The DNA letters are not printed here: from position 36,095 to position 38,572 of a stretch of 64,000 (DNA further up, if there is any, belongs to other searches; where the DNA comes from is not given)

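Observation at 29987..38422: Methyltransferase island: Eco57I-like gamma MTase plus two diverged Zn-ribbon (COG1743/DUF1156-like) MTase paralogs flanking a PhoU-like/PiT pair, with no nuclease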

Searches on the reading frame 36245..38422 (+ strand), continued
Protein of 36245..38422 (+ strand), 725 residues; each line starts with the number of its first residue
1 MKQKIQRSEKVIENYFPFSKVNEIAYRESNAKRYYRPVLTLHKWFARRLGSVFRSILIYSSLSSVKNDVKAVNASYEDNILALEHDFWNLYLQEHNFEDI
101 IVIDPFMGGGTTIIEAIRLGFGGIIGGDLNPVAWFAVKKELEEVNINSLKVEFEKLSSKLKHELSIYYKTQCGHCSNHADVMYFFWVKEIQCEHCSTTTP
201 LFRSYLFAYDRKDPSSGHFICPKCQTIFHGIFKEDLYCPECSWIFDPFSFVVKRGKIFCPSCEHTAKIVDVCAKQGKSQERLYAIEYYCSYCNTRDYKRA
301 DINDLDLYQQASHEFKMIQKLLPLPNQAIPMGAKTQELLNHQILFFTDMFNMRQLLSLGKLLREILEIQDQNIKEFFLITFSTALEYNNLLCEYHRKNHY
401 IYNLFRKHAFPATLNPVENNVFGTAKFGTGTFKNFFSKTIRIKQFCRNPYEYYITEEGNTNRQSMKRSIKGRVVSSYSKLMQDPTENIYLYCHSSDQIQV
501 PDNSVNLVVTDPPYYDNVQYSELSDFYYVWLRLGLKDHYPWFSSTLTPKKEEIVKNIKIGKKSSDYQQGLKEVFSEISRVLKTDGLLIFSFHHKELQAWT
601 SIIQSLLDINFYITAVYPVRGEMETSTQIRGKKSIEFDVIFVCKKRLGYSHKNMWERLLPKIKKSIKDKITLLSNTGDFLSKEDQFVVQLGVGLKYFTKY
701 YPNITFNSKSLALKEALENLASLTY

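Call 35: search_protein_families(library=pfam, proteins=[L031:9263-9988:+, L064:2858-3979:+, L023:8080-9078:+, L018:12144-12962:-, L060:8697-9479:+, L018:12959-14407:-, L018:14419-15573:-, L018:15474-17048:-], max_evalue=0.01)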
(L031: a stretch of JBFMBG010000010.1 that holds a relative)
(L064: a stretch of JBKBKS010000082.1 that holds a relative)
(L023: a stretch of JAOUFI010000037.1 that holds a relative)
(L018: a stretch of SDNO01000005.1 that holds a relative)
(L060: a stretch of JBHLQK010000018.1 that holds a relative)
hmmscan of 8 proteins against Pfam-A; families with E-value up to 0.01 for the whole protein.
L031:9263-9988:+ (241 aa): 2 families
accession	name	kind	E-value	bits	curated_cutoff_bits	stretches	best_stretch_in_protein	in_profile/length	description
PF14511.12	RE_EcoO109I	-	4.9e-20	72.6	22.5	1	10-190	6-189/198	Type II restriction endonuclease EcoO109I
PF09520.16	RE_TdeIII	-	0.00048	20.3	27.2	0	97-195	139-242/242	Type II restriction endonuclease, TdeIII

L064:2858-3979:+ (373 aa): 1 family
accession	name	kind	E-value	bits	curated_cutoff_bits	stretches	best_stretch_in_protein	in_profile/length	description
PF09554.16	RE_HaeII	-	6.4e-103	345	25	1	18-356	2-338/338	HaeII restriction endonuclease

L023:8080-9078:+ (332 aa): 8 families
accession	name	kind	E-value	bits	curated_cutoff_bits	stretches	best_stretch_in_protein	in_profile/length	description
PF00583.31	Acetyltransf_1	-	5.4e-26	91.6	20.7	2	55-156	18-115/116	Acetyltransferase (GNAT) family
PF13508.13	Acetyltransf_7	-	2.7e-20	73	27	2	68-158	2-83/84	Acetyltransferase (GNAT) domain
PF13673.13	Acetyltransf_10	-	6e-16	59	23.6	2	45-158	5-108/128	Acetyltransferase (GNAT) domain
PF08445.16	FR47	-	5.5e-08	33.1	22.1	1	104-158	24-78/86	FR47-like protein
PF17013.11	Acetyltransf_15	-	2.5e-06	27.5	35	1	78-126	45-97/210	Putative acetyl-transferase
PF14542.12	Acetyltransf_CG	-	4.7e-06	27.1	30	1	103-137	26-60/80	GCN5-related N-acetyl-transferase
PF13302.13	Acetyltransf_3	-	6.1e-05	24.2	25.4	1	52-156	31-136/138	Acetyltransferase (GNAT) domain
PF13527.13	Acetyltransf_9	-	0.00086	19.7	25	0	68-141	40-112/127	Acetyltransferase (GNAT) domain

L018:12144-12962:- (272 aa): 1 family
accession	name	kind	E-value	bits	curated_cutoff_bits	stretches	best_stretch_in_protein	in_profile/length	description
PF02361.21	CbiQ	-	3.3e-31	109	25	1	12-232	2-213/216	Cobalt transport protein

L060:8697-9479:+ (260 aa): 4 families
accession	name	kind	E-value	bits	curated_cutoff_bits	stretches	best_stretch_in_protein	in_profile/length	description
PF01592.21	NifU_N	-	7.6e-49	165.5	22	1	5-127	1-125/127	NifU-like N terminal domain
PF13738.12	Pyr_redox_3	-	8.9e-06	25.6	30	1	138-235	135-229/305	Pyridine nucleotide-disulphide oxidoreductase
PF00070.33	Pyr_redox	-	0.00017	22.5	22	1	171-241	2-80/82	Pyridine nucleotide-disulphide oxidoreductase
PF07992.20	Pyr_redox_2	-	0.0055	16.6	26.1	1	168-257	142-232/291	Pyridine nucleotide-disulphide oxidoreductase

L018:12959-14407:- (482 aa): 47 families (the best 25 are shown)
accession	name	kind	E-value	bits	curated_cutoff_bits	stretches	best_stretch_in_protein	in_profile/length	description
PF00005.33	ABC_tran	-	4.5e-59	199.4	25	2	18-169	1-137/137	ABC transporter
PF13304.12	AAA_21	-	1.2e-16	62.1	27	1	111-191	216-291/304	AAA domain, putative AbiEii toxin, Type IV TA system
PF13555.12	AAA_29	-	2.9e-11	43.4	27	2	262-296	15-49/61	P-loop containing region of AAA domain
PF02463.25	SMC_N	-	2.8e-10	40.4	40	1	115-211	135-209/220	RecF/RecN/SMC N terminal domain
PF13476.12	AAA_23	-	1.4e-09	39.3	27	2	259-287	10-37/201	AAA domain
PF20720.3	nSTAND3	-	2.2e-09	37.6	27.2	2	21-49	10-38/155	Novel STAND NTPase 3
PF20703.3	nSTAND1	-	2.9e-09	37.5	27.1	2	251-364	15-95/379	Novel STAND NTPase 1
PF13191.12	AAA_16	-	3.2e-09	37.9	32.6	1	27-54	23-51/167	AAA ATPase domain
PF01078.27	Mg_chelatase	-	1.7e-08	34.5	20.3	1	30-55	24-49/207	Magnesium chelatase, subunit ChlI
PF13401.12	AAA_22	-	9.5e-08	32.9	27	0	29-55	6-32/130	AAA domain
PF13481.12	AAA_25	-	3e-07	30.7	27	1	24-45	29-50/195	AAA domain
PF25199.1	nSTAND_NTPase5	-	3.8e-07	30.5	34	1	264-311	36-85/145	Novel STAND NTPase 5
PF13238.12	AAA_18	-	3.8e-06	27.8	29.4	1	31-74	1-41/128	AAA domain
PF05729.18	NACHT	-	7.5e-06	26.3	26.7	0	30-49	2-21/167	NACHT domain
PF13521.12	AAA_28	-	2.1e-05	25.2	27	0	31-96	2-48/164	AAA domain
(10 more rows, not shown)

L018:14419-15573:- (384 aa): 2 families
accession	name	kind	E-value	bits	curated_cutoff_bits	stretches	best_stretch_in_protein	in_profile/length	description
PF09819.14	ABC_cobalt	-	6.7e-15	55.8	25.2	1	46-141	2-96/121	ABC-type cobalt transport system, permease component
PF00174.25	Oxidored_molyb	-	0.00071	19.6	24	1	264-360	9-128/169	Oxidoreductase molybdopterin binding domain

L018:15474-17048:- (524 aa): 3 families
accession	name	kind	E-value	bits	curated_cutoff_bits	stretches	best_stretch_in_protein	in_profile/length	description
PF00149.33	Metallophos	-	1.8e-13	51.8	21.5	1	137-307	2-190/191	Calcineurin-like phosphoesterase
PF12850.12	Metallophos_2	-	1.1e-09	38.9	27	1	150-328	15-139/154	Calcineurin-like phosphoesterase superfamily domain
PF00174.25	Oxidored_molyb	-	1.6e-05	25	24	1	369-471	16-132/169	Oxidoreductase molybdopterin binding domain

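Call 46: find_encoding_contigs(protein=P0010, flank=10000, max_places=2)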
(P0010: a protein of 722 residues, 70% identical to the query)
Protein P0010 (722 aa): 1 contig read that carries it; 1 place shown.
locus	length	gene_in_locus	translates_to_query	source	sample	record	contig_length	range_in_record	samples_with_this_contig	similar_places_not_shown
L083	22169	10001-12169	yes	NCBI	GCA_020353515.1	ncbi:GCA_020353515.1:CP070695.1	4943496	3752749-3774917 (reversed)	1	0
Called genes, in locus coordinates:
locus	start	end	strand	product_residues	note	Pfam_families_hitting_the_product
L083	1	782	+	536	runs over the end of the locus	PF00149:Metallophos, PF12850:Metallophos_2 (faint), PF00149:Metallophos (weak)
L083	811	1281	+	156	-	-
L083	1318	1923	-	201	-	-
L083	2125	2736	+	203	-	PF00300:His_Phos_1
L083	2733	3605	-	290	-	PF13527:Acetyltransf_9 (faint), PF00583:Acetyltransf_1, PF13673:Acetyltransf_10 (weak), PF13508:Acetyltransf_7 (weak), PF00583:Acetyltransf_1, PF13673:Acetyltransf_10, PF13508:Acetyltransf_7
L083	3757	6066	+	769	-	PF02384:N6_Mtase, PF20473:MmeI_Mtase, PF07669:Eco57I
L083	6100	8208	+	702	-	PF01170:UPF0020 (faint), PF01555:N6_N4_Mtase (weak)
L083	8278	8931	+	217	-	PF01865:PhoU_div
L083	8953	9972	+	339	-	PF01384:PHO4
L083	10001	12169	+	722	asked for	PF01555:N6_N4_Mtase (weak)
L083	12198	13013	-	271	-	PF02592:Vut_1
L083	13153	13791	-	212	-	-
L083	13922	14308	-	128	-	-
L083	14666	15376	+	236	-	PF00730:HhH-GPD, PF12826:HHH_2 (faint), PF00633:HHH (weak)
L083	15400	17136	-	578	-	PF00501:AMP-binding, PF13193:AMP-binding_C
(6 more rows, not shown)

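Call 47: predict_structure(alignment_id=A2)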
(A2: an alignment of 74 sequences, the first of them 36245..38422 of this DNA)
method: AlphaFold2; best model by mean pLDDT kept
length: 725 residues; sequences in the alignment: 74
mean_pLDDT: 89.5   pTM: 0.90
mean pLDDT of the five models: 89.5, 89.2, 89.1, 88.9, 88.6
residues with pLDDT >= 90: 541; 70-90: 126; 50-70: 24; < 50: 34
segments of 3 or more residues with pLDDT < 50: 1-5, 66-84, 629-635
pLDDT, mean of each block of 10 residues (from residue 1): 57 88 85 72 77 96 56 36 66 95 95 96 96 96 97 96 94 95 97 95 94 93 94 93 94 92 95 94 97 95 97 98 97 95 97 98 98 98 96 94 88 94 86 95 95 90 94 97 97 95 97 86 95 97 95 93 95 98 96 85 94 89 50 59 90 91 89 72 82 92 91 88 70
secondary structure, 60 per line:
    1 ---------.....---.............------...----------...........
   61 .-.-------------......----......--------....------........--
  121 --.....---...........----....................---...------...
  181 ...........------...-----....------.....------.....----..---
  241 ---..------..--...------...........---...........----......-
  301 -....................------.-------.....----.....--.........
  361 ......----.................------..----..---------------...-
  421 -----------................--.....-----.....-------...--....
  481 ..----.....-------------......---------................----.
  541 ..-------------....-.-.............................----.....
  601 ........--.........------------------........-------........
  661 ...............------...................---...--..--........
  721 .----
elements in order (helices of 4 or more, strands of 3 or more residues): H11-14 H18-30 H50-61 H77-82 H87-92 E101-104 H111-118 E123-127 H131-141 H146-165 E169-171 E178-191 E198-200 E206-209 E216-220 E227-231 E256-258 E265-267 H268-275 E279-289 E294-299 H302-321 H336-340 H346-349 H352-366 H371-387 E417-419 H432-447 E450-454 E460-464 E472-474 H477-482 E487-491 E505-510 H520-535 H563-580 E581-591 H596-608 E611-619 E638-645 H655-675 H682-700 E704-706 H713-721

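Call 62: fold_search(model_id=the predicted structure, library=pdb)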
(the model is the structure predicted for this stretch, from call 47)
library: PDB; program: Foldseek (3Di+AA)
matches with E <= 10: 1340; with E <= 0.001: 2
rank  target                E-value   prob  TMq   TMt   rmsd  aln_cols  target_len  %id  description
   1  6zxv_A                7.4e-04  1.00  0.12  0.25   8.0       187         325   12  Structure of Archaeoglobus fulgidus Trm11 m2G10 tRNA methyltransferase enzyme bound to sinefungin (released 2020-09-23)
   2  8s9m                  9.6e-04  1.00  0.13  0.36  10.1       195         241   19  DNA cytosine-N4 methyltransferase (residues 79-324) from the Bdelloid rotifer Adineta vaga (released 2023-08-02)
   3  4f86_K                1.6e-03  1.00  0.13  0.32   7.2       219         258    9  Structure analysis of Geranyl diphosphate methyltransferase in complex with GPP and sinefungin (released 2012-10-31)
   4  4pne_A                1.9e-03  1.00  0.12  0.31   7.9       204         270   12  Crystal Structure of the [4+2]-Cyclase SpnF (released 2015-02-18)
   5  4qtt_D                2.0e-03  1.00  0.12  0.48   8.4       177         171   13  Structure of S. cerevisiae Bud23-Trm112 complex involved in formation of m7G1575 on 18S rRNA (apo-form) (released 2014-12-24)
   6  3sm3                  2.1e-03  1.00  0.12  0.38   7.2       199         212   11  Crystal Structure of SAM-dependent methyltransferases Q8PUK2_METMA from Methanosarcina mazei. Northeast Structural Genom (released 2011-07-20)
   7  3cgg_B                2.3e-03  1.00  0.12  0.41   7.7       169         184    9  Crystal structure of TehB-like SAM-dependent methyltransferase (NP_600671.1) from Corynebacterium glutamicum ATCC 1303 (released 2008-03-18)
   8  4f86_H                2.3e-03  0.99  0.13  0.31   7.2       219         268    9  Structure analysis of Geranyl diphosphate methyltransferase in complex with GPP and sinefungin (released 2012-10-31)
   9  3vc2_L                2.4e-03  1.00  0.13  0.32   5.6       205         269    8  Crystal structure of geranyl diphosphate C-methyltransferase from Streptomyces coelicolor A3(2) in complex with Mg2+,  (released 2012-04-11)
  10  4f86_F                2.4e-03  1.00  0.12  0.30   5.5       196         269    9  Structure analysis of Geranyl diphosphate methyltransferase in complex with GPP and sinefungin (released 2012-10-31)
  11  3vc2_B                2.5e-03  1.00  0.13  0.31   6.7       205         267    8  Crystal structure of geranyl diphosphate C-methyltransferase from Streptomyces coelicolor A3(2) in complex with Mg2+,  (released 2012-04-11)
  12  3vc2_J                2.6e-03  1.00  0.13  0.30   5.5       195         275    9  Crystal structure of geranyl diphosphate C-methyltransferase from Streptomyces coelicolor A3(2) in complex with Mg2+,  (released 2012-04-11)
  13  4f86_D                2.6e-03  1.00  0.12  0.30   5.5       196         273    9  Structure analysis of Geranyl diphosphate methyltransferase in complex with GPP and sinefungin (released 2012-10-31)
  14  4f86_C                2.6e-03  1.00  0.12  0.29   5.5       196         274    9  Structure analysis of Geranyl diphosphate methyltransferase in complex with GPP and sinefungin (released 2012-10-31)
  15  4f86_B                2.8e-03  1.00  0.12  0.29   5.6       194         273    9  Structure analysis of Geranyl diphosphate methyltransferase in complex with GPP and sinefungin (released 2012-10-31)
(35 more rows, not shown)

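Call 64: find_encoding_contigs(protein=P0041, flank=10000, max_places=1)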
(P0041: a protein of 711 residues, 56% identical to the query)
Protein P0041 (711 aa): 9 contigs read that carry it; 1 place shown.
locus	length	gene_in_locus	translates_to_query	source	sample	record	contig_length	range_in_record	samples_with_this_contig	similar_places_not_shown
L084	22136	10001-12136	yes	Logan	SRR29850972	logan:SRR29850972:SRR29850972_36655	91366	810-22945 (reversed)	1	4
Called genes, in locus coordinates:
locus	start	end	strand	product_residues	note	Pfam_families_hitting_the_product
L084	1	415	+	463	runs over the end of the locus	PF02629:CoA_binding (weak), PF13380:CoA_binding_2, PF13607:Succ_CoA_lig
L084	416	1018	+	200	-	PF00300:His_Phos_1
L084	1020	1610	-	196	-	PF01475:FUR (weak), PF12840:HTH_20, PF25212:HVO_A0114, PF01022:HTH_5, PF13412:HTH_24 (weak), PF01978:TrmB (weak)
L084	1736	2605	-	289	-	PF00583:Acetyltransf_1, PF13673:Acetyltransf_10, PF13508:Acetyltransf_7 (weak), PF00583:Acetyltransf_1, PF13673:Acetyltransf_10 (weak), PF13508:Acetyltransf_7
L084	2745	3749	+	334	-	-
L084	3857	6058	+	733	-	PF02384:N6_Mtase, PF20473:MmeI_Mtase, PF07669:Eco57I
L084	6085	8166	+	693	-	PF01555:N6_N4_Mtase (weak)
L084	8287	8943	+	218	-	PF01865:PhoU_div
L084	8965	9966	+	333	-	PF01384:PHO4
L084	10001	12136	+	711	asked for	PF01555:N6_N4_Mtase (weak)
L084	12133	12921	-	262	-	PF02592:Vut_1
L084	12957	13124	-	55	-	-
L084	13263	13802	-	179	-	-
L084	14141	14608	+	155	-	-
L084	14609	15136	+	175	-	-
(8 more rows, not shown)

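Call 65: find_encoding_contigs(protein=P0042, flank=10000, max_places=1)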
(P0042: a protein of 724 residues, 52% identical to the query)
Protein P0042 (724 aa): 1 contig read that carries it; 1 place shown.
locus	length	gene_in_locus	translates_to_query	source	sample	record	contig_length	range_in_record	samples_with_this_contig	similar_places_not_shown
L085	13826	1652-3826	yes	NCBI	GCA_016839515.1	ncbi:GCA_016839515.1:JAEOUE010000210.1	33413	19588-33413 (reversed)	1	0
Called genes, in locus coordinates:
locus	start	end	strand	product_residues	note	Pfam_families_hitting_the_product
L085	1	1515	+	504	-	?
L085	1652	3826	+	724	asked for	PF01555:N6_N4_Mtase (weak)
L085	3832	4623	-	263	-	PF02592:Vut_1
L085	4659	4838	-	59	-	-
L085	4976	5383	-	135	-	-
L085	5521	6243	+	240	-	PF00730:HhH-GPD, PF00633:HHH (weak)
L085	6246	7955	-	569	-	PF00501:AMP-binding, PF13193:AMP-binding_C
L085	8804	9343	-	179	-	PF13302:Acetyltransf_3, PF13420:Acetyltransf_4, PF00583:Acetyltransf_1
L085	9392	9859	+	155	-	PF04073:tRNA_edit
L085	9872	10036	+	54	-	-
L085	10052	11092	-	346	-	-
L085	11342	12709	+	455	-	PF00890:FAD_binding_2 (weak), PF01134:GIDA (weak), PF01266:DAO (faint), PF01494:FAD_binding_3, PF03486:HI0933_like (weak), PF04820:Trp_halogenase (faint), PF12831:FAD_oxidored, PF22578:GGR_cat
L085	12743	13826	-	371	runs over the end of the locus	PF13581:HATPase_c_2 (faint), PF02518:HATPase_c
